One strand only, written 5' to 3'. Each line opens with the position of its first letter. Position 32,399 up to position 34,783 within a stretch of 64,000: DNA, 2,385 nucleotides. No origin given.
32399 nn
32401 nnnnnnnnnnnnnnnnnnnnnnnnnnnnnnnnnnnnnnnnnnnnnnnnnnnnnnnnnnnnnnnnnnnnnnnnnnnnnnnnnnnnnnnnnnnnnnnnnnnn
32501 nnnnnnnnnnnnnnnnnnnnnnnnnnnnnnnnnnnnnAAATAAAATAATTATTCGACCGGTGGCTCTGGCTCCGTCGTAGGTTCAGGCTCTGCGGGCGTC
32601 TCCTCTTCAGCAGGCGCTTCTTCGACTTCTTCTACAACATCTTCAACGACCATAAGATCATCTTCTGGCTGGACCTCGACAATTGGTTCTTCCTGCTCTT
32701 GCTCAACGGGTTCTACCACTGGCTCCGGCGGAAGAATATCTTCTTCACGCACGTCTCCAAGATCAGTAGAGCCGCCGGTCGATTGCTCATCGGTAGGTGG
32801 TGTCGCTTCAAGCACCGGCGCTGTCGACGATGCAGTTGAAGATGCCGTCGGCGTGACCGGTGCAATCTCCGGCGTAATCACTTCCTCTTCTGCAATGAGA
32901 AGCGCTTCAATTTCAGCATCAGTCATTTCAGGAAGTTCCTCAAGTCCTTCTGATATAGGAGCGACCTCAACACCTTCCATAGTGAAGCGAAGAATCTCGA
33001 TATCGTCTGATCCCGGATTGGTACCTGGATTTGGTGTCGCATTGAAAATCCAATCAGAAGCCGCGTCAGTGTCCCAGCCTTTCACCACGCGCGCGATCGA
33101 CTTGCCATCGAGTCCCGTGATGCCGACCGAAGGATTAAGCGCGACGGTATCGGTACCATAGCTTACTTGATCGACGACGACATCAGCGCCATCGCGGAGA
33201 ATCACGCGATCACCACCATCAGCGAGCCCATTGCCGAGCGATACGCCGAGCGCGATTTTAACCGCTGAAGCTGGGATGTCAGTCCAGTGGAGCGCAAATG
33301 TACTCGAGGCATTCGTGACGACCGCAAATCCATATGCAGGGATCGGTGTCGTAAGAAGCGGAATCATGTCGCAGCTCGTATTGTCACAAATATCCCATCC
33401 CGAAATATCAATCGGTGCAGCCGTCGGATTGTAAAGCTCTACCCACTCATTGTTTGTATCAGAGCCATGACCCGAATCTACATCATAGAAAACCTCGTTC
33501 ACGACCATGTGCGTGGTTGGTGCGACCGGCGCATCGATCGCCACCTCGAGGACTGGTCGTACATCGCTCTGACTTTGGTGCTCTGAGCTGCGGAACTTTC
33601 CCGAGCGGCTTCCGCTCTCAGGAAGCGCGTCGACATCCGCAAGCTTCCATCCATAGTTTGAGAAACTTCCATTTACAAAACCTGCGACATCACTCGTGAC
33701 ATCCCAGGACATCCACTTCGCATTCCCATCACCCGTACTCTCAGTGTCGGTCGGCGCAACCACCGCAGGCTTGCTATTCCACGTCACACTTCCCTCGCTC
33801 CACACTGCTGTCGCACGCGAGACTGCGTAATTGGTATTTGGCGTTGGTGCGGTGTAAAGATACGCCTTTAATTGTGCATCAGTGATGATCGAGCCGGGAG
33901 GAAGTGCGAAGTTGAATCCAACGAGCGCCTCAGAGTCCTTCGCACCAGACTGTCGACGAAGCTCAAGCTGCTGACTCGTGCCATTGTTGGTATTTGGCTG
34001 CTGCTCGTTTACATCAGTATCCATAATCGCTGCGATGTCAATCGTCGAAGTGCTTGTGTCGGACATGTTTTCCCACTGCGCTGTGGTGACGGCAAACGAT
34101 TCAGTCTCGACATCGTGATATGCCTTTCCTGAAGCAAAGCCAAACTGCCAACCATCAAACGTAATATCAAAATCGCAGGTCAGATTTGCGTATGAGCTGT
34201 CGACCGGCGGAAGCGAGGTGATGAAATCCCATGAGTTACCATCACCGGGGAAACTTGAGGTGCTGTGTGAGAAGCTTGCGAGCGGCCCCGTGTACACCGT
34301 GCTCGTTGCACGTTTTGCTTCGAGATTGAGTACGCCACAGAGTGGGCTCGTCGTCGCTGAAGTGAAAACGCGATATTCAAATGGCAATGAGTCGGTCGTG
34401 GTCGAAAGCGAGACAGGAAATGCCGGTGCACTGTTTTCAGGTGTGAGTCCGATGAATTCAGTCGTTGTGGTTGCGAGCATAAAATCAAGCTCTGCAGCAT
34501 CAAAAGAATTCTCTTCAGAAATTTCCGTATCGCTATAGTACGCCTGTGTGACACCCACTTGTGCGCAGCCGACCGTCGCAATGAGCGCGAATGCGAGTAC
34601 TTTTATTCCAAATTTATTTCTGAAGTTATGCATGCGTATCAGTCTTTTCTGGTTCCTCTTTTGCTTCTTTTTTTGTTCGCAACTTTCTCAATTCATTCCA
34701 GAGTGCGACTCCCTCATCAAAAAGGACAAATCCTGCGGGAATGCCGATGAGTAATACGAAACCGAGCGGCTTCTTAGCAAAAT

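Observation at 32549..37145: An ER-type signal peptidase SipW is flanked on both sides by giant proteins bearing the SipW-cognate signal motif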

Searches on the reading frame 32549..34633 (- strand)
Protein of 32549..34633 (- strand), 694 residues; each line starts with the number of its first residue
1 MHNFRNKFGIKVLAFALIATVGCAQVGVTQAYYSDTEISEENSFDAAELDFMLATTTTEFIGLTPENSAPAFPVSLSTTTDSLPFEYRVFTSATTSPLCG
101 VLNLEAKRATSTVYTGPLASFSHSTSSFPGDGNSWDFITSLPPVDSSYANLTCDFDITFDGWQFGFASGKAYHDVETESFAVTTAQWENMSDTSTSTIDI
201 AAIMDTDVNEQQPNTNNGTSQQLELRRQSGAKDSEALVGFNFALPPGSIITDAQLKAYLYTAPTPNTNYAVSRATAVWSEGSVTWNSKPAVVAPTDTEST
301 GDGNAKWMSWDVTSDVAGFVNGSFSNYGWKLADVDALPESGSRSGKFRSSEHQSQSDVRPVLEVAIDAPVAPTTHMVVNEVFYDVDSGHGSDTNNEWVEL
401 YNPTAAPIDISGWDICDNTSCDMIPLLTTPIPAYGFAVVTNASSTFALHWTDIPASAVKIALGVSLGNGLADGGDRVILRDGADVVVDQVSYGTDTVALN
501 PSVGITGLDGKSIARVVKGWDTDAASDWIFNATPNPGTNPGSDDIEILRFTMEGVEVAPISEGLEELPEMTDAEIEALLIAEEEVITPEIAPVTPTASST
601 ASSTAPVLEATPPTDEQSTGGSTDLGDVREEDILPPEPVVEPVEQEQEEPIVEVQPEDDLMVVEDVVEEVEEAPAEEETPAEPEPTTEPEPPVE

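Call 3: search_protein_families(library=ncbifam, proteins=[window:32549-34633:-], max_evalue=0.1)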
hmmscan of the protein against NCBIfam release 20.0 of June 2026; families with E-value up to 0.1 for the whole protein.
window:32549-34633:- (694 aa): 2 families
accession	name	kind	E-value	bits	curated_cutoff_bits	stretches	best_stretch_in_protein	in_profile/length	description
NF033679.1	DNRLRE_dom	domain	1.1e-24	87.3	34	1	205-364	2-163/164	DNRLRE domain-containing protein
NF033680.1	exonuc_ExeM-GG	exception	0.0077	14.3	1300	1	390-456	34-103/884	extracellular exonuclease ExeM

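Call 4: search_protein_families(library=pfam, proteins=[window:32549-34633:-], max_evalue=0.1)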
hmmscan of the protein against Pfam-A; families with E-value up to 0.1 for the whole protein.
window:32549-34633:- (694 aa): 2 families
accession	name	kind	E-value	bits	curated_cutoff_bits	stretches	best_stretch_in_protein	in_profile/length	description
PF24517.2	CBM96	-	2.7e-20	73.3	26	1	199-334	4-140/164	Carbohydrate-binding module family 96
PF00932.25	LTD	-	6.8e-14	52.6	34.3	1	371-493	3-108/109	Lamin Tail Domain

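Call 20: find_homologous_proteins(query=window:32549-34633:-, max_evalue=0.001)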
Query window:32549-34633:- (694 aa): 47 proteins with E <= 0.001 among 8000 candidates.
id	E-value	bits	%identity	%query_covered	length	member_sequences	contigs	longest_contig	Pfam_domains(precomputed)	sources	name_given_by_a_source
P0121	0.0e+0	1546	100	100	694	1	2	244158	PF00932.26,PF24517.3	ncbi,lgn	-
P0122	0.0e+0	1526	99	100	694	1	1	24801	PF00932.26,PF24517.3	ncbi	-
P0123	0.0e+0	1251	84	94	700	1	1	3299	PF00932.26,PF24517.3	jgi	jgi:hypothetical protein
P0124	4.7e-273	926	64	93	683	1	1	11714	PF00932.26,PF24517.3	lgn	-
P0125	3.2e-216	738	54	94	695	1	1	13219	PF00932.26,PF24517.3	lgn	-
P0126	7.8e-214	730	58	83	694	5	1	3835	PF00932.26,PF24517.3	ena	-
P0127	1.6e-210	719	51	98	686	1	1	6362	PF00932.26,PF24517.3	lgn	-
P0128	6.6e-210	717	52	97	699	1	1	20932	PF00932.26,PF24517.3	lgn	-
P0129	1.2e-207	710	58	83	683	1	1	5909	PF00932.26,PF24517.3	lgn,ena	-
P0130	8.7e-124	433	44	78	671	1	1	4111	PF00932.26,PF24517.3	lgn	-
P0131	3.8e-123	431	43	80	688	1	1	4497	PF00932.26,PF24517.3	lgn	-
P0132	3.7e-122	427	38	99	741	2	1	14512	PF00932.26,PF24517.3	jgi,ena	-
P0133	2.0e-120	422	42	80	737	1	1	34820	PF00932.26,PF24517.3,PF06848.18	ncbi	-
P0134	4.6e-117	411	41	89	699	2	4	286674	PF00932.26,PF24517.3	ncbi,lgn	-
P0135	4.1e-115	404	42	80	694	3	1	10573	PF00932.26,PF24517.3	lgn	-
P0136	1.2e-114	403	40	81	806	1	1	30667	PF00932.26,PF24517.3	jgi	-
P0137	1.2e-101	360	36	98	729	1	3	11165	PF00932.26,PF24517.3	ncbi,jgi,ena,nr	ncbi:MAG TPA: DNRLRE domain-containing protein [Candidatus Paceibacterota bacterium]|nr:DNRLRE domai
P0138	3.4e-101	358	39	74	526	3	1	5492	PF00932.26,PF24517.3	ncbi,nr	ncbi:MAG: DNRLRE domain-containing protein, partial [Candidatus Sungbacteria bacterium]|nr:DNRLRE do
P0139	8.1e-76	274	39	50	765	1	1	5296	PF00932.26,PF12389.14,PF06848.18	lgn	-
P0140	4.4e-55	206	52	24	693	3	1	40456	PF00932.26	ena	-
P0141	6.1e-53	199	55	24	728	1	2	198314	PF00932.26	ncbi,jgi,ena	ncbi:MAG: lamin tail domain-containing protein [Patescibacteria group bacterium]|jgi:hypothetical pr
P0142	1.3e-50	191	51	22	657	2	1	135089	PF00932.26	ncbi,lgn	-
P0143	4.1e-46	176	37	48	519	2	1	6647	PF00932.26,PF24517.3,PF00688.25,PF06848.18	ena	-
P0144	4.9e-35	140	45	26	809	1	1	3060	PF00932.26,PF13948.12,PF13287.13,PF13290.14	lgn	-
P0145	1.9e-34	138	34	24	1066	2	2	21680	PF00932.26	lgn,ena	-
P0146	2.5e-30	124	39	20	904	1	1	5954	PF00932.26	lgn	-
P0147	1.6e-26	111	36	17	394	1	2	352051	PF00932.26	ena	-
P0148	1.3e-23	102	42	23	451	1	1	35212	PF00932.26,PF19403.6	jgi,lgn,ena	-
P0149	3.9e-23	100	40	24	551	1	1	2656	PF24517.3,PF06848.18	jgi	-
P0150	6.7e-23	99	34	21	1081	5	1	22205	PF00932.26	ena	-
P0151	1.8e-18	85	26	24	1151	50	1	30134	PF00932.26,PF17957.8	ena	-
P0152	5.3e-17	80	38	27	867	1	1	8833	PF00932.26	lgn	-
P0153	8.4e-17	79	36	19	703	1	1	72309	PF00932.26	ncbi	-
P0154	3.6e-16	77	32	23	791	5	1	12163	PF00932.26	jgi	jgi:beta-lactamase superfamily II metal-dependent hydrolase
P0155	3.9e-15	74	35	22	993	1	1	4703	PF07495.20,PF13229.13,PF22352.3,PF00801.27,PF07602.18,PF24517.3,PF06848.18,PF05048.20,PF18911.7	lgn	-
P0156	8.9e-10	56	31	34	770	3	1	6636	PF22352.3,PF00801.27,PF00882.25,PF00932.26,PF17957.8,PF24893.1,PF19077.7,PF18911.7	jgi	-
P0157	1.6e-9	55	30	18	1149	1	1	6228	PF24517.3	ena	-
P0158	1.7e-9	55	32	24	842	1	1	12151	PF00932.26,PF03372.30,PF16656.12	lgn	-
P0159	2.2e-9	55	29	21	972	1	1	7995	PF22352.3,PF00801.27,PF00932.26,PF01336.32,PF18911.7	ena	-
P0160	2.0e-8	52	33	23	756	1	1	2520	PF00932.26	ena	-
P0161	1.7e-7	49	33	21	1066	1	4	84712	PF08757.18,PF00932.26,PF13287.13,PF18962.8,PF13290.14,PF18998.7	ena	-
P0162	3.5e-7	47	30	18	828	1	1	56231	PF00932.26,PF01336.32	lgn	-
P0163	4.3e-7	47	31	17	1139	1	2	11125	PF22352.3,PF00932.26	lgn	-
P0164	2.8e-6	44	34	20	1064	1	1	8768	PF08757.18,PF00932.26,PF13287.13,PF18962.8,PF13290.14,PF18998.7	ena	-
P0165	3.9e-5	41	32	17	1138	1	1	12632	PF13585.13,PF13205.13,PF00932.26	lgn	-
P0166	5.0e-5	40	31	17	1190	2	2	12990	PF08757.18,PF00932.26,PF13287.13,PF18962.8,PF13290.14,PF18998.7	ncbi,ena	-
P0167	1.0e-4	39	34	20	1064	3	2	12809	PF08757.18,PF00932.26,PF13287.13,PF18962.8,PF13290.14,PF18998.7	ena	-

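Call 21: find_encoding_contigs(protein=P0121, flank=3000, max_places=2)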
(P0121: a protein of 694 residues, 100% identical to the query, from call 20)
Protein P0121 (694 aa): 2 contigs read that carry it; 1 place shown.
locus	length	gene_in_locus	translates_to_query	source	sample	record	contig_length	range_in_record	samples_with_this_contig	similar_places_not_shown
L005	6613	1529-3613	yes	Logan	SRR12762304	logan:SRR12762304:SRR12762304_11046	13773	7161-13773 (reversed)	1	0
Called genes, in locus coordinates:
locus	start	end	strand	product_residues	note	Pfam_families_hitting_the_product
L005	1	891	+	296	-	?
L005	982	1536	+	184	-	-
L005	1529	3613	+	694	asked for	PF24517:CBM96, PF00932:LTD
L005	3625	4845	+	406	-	-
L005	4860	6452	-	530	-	PF01270:Glyco_hydro_8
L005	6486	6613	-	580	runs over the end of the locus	PF13231:PMT_2, PF01476:LysM (weak)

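Call 22: find_encoding_contigs(protein=P0134, flank=10000, max_places=2)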
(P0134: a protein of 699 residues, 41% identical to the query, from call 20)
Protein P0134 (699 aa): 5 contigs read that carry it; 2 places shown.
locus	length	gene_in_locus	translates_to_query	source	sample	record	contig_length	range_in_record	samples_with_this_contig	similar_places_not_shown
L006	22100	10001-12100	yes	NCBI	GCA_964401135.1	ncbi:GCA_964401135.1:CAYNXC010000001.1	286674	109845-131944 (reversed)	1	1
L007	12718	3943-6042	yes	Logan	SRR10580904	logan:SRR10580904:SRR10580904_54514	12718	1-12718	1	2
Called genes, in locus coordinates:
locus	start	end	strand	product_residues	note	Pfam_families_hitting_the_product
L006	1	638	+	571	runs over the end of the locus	PF00009:GTP_EFTU, PF01926:MMR_HSR1 (weak), PF03144:GTP_EFTU_D2, PF22042:EF-G_D2, PF14492:EFG_III, PF00679:EFG_C, PF06421:LepA_C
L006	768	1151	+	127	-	PF04977:DivIC (weak)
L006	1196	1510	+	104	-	PF12647:RNHCP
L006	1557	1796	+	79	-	PF05768:Glrx-like (weak), PF00462:Glutaredoxin, PF13417:GST_N_3 (weak)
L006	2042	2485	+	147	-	-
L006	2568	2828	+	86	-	-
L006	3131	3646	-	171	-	-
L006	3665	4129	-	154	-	PF04969:CS (faint), PF00011:HSP20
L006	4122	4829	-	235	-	PF13367:PrsW-protease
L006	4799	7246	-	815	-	PF00133:tRNA-synt_1, PF09334:tRNA-synt_1g (weak), PF13603:tRNA-synt_1_2, PF09334:tRNA-synt_1g, PF08264:Anticodon_1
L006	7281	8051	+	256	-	-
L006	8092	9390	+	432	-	PF12389:Peptidase_M73 (weak)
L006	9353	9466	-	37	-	-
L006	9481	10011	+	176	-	PF10502:Peptidase_S26, PF00717:Peptidase_S24 (weak)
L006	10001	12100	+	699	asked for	PF24517:CBM96, PF00932:LTD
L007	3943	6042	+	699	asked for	PF24517:CBM96, PF00932:LTD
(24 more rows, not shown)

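Call 72: list_cluster_members(proteins=[P0121, P0168, P0001])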
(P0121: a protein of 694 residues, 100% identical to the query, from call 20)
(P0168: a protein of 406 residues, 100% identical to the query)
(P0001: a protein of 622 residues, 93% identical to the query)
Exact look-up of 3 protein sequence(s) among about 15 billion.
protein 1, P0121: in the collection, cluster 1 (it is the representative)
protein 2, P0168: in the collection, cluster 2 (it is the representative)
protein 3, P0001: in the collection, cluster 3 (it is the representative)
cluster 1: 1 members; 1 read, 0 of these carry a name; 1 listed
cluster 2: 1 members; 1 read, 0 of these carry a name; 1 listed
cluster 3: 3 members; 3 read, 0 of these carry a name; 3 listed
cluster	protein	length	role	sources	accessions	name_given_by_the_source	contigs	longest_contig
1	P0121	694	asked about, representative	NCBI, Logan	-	-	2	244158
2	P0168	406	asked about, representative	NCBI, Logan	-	-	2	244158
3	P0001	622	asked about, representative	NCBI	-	-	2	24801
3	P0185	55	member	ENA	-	-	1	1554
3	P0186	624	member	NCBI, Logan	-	-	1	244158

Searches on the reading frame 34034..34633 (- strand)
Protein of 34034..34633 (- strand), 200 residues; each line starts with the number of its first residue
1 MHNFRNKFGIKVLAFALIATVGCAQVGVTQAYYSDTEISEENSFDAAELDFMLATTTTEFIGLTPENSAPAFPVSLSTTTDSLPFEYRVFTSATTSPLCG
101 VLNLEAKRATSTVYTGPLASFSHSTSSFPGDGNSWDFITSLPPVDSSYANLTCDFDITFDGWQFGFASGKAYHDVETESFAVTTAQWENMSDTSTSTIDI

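Call 53: search_protein_families(library=pfam, proteins=[window:34034-34633:-], max_evalue=10)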
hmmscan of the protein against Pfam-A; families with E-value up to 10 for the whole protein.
seq(200 aa): 1 family
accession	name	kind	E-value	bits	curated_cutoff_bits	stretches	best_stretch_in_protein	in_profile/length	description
PF12389.13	Peptidase_M73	-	0.1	12.8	22.5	1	18-55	12-49/196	Camelysin metallo-endopeptidase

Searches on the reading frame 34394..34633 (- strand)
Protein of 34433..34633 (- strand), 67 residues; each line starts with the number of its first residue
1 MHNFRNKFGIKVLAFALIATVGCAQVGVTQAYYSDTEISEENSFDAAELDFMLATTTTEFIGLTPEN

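Call 11: search_protein_families(library=ncbifam, proteins=[window:34433-34633:-], max_evalue=10)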
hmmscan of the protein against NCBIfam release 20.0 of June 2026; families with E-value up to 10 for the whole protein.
seq(67 aa): 1 family
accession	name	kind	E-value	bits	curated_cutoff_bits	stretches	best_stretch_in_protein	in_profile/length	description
TIGR04088.1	cognate_SipW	domain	0.0018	18.4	19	1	17-48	2-33/34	SipW-dependent-type signal peptide-containing protein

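Call 84: search_protein_families(library=ncbifam, alignment_id=A4, max_evalue=0.0012)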
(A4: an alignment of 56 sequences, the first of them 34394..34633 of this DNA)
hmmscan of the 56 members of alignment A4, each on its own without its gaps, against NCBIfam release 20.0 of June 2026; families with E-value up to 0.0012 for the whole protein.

A. member 1, window:34394-34633:- (80 aa): 0 families

B. families by the number of members that match (of 56 scanned): 1 family
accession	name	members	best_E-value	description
TIGR04088.1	cognate_SipW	11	3.8e-08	SipW-dependent-type signal peptide-containing protein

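Call 85: search_protein_families(library=ncbifam, alignment_id=A4, max_evalue=0.1)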
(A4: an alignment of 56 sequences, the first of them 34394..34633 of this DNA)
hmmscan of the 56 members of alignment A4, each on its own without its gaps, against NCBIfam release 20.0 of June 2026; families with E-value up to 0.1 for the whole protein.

A. member 1, window:34394-34633:- (80 aa): 1 family
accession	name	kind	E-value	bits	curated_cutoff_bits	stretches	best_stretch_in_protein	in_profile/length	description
TIGR04088.1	cognate_SipW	domain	0.0027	17.8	19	1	17-48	2-33/34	SipW-dependent-type signal peptide-containing protein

B. families by the number of members that match (of 56 scanned): 14 families
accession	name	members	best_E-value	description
TIGR04088.1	cognate_SipW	29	3.8e-08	SipW-dependent-type signal peptide-containing protein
TIGR04087.1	YqxM_for_SipW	2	0.069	amyloid fiber anchoring/assembly protein TapA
NF046066.1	BioflmMtrxTasA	1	0.0039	biofilm matrix protein TasA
NF004904.0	PRK06265.1-4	1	0.018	cobalt transporter CbiM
NF005621.0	PRK07375.1-6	1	0.021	putative monovalent cation/H+ antiporter subunit C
TIGR00817.1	tpt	1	0.024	Tpt phosphate/phosphoenolpyruvate translocator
NF004681.0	PRK06023.1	1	0.037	crotonase/enoyl-CoA hydratase family protein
NF052444.1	DhDoxglucKinKdgK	1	0.038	2-dehydro-3-deoxygluconokinase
NF002597.0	PRK02251.2-3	1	0.04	putative septation inhibitor protein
TIGR04544.1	3metArgNH2trans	1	0.056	beta-methylarginine biosynthesis bifunctional aminotransferase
NF033664.1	PACE_transport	1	0.057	PACE efflux transporter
TIGR04487.1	SoxY_para_1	1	0.077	SoxY-related AACIE arm protein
NF009453.0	PRK12813.1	1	0.082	flagellar basal body rod modification protein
NF033665.1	PACE_efflu_PCE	1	0.1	multidrug/biocide efflux PACE transporter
